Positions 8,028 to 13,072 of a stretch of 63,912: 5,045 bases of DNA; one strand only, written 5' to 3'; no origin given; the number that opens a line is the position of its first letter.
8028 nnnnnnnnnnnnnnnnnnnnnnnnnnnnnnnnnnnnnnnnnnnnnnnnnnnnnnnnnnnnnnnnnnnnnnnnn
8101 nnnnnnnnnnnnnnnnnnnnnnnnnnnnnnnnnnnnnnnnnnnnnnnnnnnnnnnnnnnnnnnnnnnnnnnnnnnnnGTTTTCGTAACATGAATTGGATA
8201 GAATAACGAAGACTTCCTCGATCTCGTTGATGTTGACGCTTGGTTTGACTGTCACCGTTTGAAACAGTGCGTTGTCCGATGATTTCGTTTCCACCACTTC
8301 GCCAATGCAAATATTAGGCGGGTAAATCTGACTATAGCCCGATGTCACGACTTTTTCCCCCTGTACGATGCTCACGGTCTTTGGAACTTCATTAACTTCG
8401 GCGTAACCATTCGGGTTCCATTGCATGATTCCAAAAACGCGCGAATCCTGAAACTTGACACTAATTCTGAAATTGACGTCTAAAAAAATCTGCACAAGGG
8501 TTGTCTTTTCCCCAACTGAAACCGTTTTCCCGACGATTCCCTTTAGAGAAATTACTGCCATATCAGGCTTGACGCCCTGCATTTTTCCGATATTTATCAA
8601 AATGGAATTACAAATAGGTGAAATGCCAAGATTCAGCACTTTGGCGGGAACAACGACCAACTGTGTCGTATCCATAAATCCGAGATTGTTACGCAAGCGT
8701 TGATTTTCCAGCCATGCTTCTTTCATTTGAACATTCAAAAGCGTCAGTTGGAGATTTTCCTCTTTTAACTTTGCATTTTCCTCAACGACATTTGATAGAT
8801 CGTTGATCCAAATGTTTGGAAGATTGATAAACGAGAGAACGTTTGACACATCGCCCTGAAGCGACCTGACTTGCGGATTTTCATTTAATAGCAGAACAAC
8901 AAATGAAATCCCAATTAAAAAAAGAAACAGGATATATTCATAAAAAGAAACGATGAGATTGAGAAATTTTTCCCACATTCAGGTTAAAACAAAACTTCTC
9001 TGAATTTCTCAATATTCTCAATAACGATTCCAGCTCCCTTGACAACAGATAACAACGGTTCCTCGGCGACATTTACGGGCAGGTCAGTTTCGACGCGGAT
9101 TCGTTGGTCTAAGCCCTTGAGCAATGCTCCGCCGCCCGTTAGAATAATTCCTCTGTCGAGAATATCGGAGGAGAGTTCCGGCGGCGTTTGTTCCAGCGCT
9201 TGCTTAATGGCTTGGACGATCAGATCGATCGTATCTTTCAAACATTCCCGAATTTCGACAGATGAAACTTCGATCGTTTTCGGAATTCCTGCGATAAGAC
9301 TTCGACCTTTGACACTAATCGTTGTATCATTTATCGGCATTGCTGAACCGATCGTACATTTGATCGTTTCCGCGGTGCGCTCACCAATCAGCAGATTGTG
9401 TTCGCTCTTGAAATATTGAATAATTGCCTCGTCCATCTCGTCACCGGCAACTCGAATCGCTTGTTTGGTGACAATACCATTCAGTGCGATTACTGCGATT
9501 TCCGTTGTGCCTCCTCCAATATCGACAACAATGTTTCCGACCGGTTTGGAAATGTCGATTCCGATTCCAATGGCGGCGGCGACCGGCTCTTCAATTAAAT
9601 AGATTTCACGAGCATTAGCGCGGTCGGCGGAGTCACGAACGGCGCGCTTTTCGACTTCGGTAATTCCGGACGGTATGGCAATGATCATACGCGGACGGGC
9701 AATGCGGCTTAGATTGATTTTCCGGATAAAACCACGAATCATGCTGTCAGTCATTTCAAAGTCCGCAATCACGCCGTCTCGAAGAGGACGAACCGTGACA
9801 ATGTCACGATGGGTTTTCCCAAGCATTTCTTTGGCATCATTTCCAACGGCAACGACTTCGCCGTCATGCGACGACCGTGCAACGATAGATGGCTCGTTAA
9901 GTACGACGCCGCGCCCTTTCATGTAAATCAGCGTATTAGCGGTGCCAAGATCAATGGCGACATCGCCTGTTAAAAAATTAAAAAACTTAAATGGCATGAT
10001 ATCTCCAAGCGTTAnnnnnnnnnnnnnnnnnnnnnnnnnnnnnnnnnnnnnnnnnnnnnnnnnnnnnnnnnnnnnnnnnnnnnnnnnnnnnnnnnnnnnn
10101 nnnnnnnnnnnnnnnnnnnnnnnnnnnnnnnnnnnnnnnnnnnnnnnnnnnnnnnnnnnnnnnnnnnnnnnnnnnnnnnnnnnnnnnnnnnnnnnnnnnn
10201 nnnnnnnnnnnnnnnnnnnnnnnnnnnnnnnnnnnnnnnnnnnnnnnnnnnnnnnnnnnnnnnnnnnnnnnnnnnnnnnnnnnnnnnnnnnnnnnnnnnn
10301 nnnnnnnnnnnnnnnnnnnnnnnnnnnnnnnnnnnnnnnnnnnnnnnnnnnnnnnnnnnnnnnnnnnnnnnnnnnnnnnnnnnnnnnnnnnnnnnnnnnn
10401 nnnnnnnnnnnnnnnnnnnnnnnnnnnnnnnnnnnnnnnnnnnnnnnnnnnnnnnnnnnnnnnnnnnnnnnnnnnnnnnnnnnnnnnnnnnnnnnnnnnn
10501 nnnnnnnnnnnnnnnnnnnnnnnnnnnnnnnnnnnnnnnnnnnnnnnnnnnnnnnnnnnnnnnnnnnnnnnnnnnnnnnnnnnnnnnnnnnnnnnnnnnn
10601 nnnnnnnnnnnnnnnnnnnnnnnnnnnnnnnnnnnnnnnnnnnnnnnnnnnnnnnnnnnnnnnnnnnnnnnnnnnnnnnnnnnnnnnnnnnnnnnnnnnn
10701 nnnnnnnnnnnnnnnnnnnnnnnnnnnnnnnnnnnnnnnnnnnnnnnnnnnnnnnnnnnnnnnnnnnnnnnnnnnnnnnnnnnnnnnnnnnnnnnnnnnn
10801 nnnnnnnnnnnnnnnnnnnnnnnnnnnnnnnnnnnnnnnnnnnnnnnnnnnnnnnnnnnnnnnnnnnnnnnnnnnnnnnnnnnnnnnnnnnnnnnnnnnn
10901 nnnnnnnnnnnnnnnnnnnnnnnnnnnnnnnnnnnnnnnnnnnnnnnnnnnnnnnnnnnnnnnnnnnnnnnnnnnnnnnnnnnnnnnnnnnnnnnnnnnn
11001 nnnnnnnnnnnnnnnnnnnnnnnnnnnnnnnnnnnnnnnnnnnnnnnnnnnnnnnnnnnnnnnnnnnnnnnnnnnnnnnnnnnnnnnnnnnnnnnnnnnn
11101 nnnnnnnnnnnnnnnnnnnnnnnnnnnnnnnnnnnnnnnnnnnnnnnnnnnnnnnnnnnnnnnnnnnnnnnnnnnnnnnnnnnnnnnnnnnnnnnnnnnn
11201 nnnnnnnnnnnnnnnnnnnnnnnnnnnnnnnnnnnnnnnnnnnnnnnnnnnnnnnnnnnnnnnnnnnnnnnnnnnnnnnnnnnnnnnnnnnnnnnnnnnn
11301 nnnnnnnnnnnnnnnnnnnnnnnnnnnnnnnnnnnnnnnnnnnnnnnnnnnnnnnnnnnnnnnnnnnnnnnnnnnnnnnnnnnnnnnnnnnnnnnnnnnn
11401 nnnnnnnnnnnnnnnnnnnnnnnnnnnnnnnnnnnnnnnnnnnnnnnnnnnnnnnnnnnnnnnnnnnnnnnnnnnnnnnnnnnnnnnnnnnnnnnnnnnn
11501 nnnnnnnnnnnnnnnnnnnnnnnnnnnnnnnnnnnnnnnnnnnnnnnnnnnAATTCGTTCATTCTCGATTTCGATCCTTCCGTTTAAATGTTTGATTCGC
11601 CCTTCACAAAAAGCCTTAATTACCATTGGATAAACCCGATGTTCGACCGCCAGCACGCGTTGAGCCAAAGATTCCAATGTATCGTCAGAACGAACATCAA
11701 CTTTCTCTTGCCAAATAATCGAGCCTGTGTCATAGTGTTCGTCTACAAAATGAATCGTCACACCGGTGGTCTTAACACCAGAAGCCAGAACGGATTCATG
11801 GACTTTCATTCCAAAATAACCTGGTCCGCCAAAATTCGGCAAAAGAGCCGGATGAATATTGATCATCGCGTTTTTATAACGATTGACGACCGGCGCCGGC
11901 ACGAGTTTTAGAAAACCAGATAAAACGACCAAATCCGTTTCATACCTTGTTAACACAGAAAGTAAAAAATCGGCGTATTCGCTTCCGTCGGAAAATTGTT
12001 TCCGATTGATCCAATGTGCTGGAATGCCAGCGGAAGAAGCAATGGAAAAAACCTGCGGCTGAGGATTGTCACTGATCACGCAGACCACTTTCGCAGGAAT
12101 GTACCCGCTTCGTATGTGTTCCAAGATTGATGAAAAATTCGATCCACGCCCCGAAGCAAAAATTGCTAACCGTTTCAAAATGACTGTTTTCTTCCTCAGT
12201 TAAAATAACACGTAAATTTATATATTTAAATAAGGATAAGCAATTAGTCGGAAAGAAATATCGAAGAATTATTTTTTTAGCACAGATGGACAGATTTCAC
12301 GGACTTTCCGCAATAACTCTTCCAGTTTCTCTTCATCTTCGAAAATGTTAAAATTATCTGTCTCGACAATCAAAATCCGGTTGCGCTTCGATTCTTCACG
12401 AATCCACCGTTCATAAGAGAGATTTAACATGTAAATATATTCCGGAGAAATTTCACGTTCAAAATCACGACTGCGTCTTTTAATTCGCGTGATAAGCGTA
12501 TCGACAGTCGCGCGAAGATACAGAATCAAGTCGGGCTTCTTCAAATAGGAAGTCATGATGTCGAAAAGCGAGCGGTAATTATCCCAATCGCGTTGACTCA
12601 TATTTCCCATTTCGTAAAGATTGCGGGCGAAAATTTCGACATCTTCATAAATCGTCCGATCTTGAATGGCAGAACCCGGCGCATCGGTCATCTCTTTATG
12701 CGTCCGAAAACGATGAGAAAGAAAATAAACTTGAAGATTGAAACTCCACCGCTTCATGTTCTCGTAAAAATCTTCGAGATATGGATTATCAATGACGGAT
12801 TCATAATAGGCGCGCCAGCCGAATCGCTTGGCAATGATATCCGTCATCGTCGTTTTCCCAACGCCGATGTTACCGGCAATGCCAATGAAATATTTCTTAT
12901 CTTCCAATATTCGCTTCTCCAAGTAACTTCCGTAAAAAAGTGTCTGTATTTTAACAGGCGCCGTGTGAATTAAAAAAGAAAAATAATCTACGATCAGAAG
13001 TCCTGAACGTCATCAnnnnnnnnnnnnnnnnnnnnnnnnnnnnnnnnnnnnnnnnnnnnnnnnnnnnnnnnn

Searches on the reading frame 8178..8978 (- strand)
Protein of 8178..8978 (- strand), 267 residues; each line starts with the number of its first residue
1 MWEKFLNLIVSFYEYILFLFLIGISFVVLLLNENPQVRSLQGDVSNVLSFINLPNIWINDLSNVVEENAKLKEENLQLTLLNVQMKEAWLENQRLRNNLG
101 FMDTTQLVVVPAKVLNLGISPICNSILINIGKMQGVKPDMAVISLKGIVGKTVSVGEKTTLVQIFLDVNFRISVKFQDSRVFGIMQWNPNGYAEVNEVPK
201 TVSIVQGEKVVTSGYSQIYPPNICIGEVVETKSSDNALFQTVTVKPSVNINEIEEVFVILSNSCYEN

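Call 90: search_protein_families(library=pfam, proteins=[window:8178-8978:-], max_evalue=0.00001)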
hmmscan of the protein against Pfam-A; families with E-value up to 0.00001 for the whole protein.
window:8178-8978:- (267 aa): 1 family
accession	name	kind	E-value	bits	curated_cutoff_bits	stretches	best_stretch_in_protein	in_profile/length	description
PF04085.20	MreC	-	5.7e-38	130.4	28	1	119-259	6-146/147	Rod shape-determining protein MreC, barrel core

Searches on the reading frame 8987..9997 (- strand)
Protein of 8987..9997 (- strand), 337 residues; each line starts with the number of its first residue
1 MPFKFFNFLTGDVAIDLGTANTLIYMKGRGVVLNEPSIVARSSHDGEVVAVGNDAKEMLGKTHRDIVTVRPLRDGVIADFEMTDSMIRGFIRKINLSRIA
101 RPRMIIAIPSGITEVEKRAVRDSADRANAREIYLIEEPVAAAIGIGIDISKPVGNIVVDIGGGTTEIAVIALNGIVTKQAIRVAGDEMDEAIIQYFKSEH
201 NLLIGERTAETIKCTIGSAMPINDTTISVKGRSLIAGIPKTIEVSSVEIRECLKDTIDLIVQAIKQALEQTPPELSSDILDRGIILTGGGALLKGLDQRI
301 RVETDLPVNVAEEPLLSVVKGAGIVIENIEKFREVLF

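Call 90: search_protein_families(library=pfam, proteins=[window:8987-9997:-], max_evalue=0.00001)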
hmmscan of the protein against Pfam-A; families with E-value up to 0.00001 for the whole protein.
window:8987-9997:- (337 aa): 4 families
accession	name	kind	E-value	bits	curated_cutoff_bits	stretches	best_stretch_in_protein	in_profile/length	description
PF06723.19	MreB_Mbl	-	1.3e-135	451.9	27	1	12-332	3-325/327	MreB/Mbl protein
PF00022.25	Actin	-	6e-13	48.6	27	1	36-199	31-190/410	Actin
PF00012.26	HSP70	-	4.8e-11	42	20.6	1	104-291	136-337/599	Hsp70 protein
PF14450.12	FtsA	-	9.3e-10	39.4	31.8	1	156-313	1-112/127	Cell division protein FtsA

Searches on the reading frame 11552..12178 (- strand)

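Call 90: search_protein_families(library=pfam, proteins=[window:11552-12178:-], max_evalue=0.00001)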
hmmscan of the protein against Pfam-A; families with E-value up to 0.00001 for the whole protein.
window:11552-12178:- (209 aa): 1 family
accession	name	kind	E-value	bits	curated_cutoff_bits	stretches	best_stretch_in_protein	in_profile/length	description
PF00551.24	Formyl_trans_N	-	2.2e-50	171.4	26.1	1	2-187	1-181/181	Formyl transferase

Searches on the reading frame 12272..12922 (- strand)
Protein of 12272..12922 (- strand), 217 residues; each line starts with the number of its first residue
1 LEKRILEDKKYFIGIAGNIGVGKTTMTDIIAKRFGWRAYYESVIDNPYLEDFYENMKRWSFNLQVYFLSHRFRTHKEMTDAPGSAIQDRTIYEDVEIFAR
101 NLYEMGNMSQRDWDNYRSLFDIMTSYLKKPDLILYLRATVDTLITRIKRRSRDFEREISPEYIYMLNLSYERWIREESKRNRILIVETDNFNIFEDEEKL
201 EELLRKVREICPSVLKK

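Call 90: search_protein_families(library=pfam, proteins=[window:12272-12922:-], max_evalue=0.00001)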
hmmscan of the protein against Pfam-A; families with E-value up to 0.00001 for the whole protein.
window:12272-12922:- (217 aa): 1 family
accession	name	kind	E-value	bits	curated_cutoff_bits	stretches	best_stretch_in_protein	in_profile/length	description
PF01712.25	dNK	-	1.9e-55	188.2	27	1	13-211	1-202/203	Deoxynucleoside kinase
